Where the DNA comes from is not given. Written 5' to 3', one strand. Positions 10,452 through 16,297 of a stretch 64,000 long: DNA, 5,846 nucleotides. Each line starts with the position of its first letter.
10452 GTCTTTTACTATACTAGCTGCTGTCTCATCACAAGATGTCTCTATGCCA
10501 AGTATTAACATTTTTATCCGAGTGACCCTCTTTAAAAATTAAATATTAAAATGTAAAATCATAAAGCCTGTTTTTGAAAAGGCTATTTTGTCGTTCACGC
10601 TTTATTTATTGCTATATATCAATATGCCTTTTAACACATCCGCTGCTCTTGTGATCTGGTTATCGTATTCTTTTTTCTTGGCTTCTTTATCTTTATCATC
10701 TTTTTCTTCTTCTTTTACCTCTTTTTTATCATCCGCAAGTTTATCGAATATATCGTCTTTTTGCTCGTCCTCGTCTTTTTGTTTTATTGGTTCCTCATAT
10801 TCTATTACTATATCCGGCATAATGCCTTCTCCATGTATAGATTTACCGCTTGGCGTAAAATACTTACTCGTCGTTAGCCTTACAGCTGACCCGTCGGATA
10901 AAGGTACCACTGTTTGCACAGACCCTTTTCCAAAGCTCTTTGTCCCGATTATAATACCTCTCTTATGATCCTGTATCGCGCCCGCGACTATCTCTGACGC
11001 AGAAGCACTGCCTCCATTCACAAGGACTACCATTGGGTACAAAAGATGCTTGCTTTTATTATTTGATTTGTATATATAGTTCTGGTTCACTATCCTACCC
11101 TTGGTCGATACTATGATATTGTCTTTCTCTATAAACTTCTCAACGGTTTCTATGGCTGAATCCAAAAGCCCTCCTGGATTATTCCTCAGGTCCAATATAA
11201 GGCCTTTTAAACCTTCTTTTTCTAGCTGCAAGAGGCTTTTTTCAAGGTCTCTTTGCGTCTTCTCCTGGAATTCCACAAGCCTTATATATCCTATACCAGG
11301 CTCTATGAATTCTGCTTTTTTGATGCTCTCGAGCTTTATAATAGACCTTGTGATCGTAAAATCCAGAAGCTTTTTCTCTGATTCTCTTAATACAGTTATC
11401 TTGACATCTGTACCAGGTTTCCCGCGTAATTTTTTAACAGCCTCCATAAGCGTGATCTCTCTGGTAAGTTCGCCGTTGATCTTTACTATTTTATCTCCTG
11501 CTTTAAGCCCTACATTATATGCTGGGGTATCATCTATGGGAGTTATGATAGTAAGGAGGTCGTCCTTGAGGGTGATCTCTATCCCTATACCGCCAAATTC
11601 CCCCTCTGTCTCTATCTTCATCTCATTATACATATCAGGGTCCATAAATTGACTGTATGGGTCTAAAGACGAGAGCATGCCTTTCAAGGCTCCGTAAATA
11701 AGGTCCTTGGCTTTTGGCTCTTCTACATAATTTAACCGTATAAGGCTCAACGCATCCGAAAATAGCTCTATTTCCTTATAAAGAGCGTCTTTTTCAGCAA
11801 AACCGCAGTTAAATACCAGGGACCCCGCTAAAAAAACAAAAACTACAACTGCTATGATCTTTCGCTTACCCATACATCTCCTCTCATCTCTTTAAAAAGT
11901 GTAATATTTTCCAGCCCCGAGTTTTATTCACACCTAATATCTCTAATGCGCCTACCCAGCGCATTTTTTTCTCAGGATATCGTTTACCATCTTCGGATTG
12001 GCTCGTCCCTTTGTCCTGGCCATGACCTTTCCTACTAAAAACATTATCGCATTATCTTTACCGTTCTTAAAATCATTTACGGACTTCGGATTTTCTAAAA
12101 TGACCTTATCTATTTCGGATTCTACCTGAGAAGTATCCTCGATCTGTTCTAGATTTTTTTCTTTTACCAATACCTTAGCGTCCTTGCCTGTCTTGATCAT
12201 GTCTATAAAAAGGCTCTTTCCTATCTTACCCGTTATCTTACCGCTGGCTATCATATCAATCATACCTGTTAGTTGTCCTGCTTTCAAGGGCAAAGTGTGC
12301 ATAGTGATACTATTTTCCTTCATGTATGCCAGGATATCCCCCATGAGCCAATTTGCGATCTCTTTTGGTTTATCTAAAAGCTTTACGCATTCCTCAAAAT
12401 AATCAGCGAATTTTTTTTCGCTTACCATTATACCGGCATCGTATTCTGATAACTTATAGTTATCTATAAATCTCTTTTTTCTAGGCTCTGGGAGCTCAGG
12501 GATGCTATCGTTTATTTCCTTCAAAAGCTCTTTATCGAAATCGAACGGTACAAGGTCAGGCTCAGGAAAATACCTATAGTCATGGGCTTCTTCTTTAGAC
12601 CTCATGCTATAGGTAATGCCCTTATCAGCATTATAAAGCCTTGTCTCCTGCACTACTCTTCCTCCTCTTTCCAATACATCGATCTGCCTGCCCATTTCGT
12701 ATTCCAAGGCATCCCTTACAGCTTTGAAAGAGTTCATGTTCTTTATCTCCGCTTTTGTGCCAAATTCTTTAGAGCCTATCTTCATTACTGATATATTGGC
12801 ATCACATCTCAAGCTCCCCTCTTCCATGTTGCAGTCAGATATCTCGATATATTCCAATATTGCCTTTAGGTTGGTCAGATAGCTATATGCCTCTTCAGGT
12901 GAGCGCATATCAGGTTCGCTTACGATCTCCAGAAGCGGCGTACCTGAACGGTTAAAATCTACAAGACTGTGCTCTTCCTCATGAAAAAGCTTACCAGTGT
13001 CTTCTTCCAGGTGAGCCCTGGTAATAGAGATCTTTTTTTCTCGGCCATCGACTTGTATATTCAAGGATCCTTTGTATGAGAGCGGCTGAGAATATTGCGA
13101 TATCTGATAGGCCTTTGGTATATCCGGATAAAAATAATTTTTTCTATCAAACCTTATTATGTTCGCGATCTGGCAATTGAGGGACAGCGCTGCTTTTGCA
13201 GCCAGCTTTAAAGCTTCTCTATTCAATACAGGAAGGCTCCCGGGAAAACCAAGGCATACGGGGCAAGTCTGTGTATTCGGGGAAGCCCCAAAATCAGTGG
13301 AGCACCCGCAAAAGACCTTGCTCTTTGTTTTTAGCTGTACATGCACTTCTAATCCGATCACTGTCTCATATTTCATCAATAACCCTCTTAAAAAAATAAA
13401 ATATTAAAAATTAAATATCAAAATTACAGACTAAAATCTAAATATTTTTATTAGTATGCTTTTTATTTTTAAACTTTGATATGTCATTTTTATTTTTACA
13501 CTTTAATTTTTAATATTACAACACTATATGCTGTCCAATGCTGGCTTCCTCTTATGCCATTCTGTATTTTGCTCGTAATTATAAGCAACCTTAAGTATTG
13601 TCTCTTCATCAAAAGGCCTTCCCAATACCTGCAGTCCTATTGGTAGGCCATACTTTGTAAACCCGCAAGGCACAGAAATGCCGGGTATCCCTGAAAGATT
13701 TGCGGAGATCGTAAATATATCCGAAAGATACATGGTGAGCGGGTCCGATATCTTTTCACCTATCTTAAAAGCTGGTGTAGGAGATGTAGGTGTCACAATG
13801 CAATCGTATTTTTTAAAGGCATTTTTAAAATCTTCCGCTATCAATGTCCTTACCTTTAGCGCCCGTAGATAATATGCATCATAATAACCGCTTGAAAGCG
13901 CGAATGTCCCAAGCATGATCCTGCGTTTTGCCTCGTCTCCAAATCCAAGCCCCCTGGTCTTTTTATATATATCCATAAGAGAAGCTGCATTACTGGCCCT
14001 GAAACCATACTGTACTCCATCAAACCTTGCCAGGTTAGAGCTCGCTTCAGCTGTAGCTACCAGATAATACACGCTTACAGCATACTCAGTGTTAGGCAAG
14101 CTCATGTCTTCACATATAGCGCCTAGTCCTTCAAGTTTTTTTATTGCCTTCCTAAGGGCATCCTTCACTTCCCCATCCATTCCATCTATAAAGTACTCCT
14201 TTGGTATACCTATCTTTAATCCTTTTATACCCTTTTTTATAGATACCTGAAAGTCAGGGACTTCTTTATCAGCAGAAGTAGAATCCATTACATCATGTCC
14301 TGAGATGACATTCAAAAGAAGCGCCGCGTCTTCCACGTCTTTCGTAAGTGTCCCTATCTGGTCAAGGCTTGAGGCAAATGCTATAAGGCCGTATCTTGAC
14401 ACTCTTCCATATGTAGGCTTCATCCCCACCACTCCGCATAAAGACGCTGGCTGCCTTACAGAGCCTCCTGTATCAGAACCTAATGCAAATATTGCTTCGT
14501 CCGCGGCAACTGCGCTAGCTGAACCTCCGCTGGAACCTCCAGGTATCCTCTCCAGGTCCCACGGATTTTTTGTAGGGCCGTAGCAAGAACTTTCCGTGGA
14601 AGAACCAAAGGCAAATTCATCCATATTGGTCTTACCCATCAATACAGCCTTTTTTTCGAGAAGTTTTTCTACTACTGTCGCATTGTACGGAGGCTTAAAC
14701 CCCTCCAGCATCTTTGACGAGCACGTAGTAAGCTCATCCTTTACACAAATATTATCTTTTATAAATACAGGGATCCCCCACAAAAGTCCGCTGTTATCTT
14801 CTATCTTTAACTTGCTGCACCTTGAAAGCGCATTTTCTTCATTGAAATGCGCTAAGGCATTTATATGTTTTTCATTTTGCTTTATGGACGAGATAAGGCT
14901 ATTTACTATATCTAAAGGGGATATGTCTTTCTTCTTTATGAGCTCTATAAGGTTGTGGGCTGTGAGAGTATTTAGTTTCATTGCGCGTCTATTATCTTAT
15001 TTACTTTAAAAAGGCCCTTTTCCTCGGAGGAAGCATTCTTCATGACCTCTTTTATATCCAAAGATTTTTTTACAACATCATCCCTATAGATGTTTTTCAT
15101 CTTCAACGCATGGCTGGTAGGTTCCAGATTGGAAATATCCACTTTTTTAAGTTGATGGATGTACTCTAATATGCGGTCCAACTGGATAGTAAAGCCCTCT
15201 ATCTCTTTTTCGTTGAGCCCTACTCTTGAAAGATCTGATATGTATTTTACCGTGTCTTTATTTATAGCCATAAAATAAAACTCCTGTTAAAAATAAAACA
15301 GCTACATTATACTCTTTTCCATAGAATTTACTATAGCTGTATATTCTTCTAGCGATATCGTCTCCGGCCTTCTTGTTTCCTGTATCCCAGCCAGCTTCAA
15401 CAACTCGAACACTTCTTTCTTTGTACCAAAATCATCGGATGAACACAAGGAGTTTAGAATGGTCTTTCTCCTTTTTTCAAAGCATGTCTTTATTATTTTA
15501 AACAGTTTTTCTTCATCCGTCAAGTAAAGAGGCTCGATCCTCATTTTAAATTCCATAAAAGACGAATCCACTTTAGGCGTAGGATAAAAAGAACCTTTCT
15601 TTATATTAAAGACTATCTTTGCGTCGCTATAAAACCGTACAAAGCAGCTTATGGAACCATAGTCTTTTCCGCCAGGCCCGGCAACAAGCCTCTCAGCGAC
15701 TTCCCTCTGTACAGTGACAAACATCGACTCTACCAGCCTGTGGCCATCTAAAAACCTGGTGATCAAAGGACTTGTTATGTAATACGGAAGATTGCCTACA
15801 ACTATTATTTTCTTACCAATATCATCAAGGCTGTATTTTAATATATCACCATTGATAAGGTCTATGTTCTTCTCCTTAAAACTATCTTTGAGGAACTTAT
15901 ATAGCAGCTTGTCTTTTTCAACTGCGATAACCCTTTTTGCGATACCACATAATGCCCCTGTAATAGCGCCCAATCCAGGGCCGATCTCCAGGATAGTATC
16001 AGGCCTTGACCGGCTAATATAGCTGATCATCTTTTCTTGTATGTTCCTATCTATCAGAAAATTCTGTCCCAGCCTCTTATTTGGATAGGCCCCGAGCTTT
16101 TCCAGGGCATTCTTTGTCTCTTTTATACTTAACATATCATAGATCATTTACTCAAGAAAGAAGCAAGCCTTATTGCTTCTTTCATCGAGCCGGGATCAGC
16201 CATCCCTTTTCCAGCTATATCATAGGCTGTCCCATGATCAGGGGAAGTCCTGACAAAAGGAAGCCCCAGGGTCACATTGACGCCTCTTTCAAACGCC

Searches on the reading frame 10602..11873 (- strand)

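Call 72: search_protein_families(library=pfam, max_evalue=0.00001, proteins=[window:10602-11873:-])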
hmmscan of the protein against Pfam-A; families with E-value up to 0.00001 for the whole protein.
window:10602-11873:- (423 aa): 5 families
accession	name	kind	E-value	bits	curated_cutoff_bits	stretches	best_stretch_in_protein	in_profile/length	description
PF03572.23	Peptidase_S41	-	2.4e-58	196.8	24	1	194-357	2-165/165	Peptidase family S41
PF13180.12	PDZ_2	-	6e-12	46.1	27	1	94-171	1-77/80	PDZ domain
PF00595.29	PDZ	-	2.3e-10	41.1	23.2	1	86-161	3-80/81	PDZ domain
PF17820.7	PDZ_6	-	7.1e-10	38.9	27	1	112-163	5-54/54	PDZ domain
PF22694.1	CtpB_N-like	-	9.8e-10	39.2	27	1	32-79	35-83/85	Activating protease CtpB N-terminal domain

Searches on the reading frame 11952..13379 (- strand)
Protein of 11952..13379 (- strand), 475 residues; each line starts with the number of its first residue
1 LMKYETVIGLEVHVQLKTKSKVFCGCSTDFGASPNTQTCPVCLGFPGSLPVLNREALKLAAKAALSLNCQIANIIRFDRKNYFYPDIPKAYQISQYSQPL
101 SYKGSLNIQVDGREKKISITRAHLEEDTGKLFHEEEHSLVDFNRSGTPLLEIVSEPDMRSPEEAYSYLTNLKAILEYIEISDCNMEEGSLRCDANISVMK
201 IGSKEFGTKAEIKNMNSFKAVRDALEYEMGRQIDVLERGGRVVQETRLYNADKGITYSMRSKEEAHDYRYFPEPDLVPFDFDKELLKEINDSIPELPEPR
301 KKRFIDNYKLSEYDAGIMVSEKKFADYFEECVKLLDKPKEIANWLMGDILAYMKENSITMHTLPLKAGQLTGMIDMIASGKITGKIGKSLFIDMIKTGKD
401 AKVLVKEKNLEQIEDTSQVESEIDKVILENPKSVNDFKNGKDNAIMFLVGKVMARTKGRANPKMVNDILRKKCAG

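Call 73: search_protein_families(library=pfam, max_evalue=0.00001, proteins=[window:11952-13379:-])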
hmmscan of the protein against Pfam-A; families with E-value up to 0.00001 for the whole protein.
window:11952-13379:- (475 aa): 2 families
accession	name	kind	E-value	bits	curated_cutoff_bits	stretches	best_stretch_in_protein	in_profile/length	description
PF02934.20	GatB_N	-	2.9e-124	414.2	23.4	1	6-286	1-276/277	GatB/GatE catalytic domain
PF02637.23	GatB_Yqey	-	4.3e-49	166.6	27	1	326-472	1-147/148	GatB domain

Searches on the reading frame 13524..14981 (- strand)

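Call 73: search_protein_families(library=pfam, max_evalue=0.00001, proteins=[window:13524-14981:-])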
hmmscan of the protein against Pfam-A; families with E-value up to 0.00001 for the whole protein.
window:13524-14981:- (485 aa): 1 family
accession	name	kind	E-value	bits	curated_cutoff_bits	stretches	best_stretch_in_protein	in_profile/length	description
PF01425.27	Amidase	-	9.3e-154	513.2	27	1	24-463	1-445/445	Amidase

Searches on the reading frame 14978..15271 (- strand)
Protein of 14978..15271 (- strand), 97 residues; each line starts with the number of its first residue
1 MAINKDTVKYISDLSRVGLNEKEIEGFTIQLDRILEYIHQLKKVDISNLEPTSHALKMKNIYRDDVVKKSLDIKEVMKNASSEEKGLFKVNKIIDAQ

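Call 73: search_protein_families(library=pfam, max_evalue=0.00001, proteins=[window:14978-15271:-])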
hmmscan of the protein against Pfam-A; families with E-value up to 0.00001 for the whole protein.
window:14978-15271:- (97 aa): 1 family
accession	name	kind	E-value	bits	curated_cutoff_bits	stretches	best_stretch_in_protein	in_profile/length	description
PF02686.20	GatC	-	1.1e-19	70.8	23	1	19-90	1-66/66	Glu-tRNAGln amidotransferase C subunit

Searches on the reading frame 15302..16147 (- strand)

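Call 73: search_protein_families(library=pfam, max_evalue=0.00001, proteins=[window:15302-16147:-])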
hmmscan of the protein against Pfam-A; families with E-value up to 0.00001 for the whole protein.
window:15302-16147:- (281 aa): 1 family
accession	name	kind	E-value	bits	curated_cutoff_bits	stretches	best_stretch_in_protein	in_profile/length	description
PF00398.26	RrnaAD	-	3.2e-54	184.2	24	1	23-277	5-262/263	Ribosomal RNA adenine dimethylase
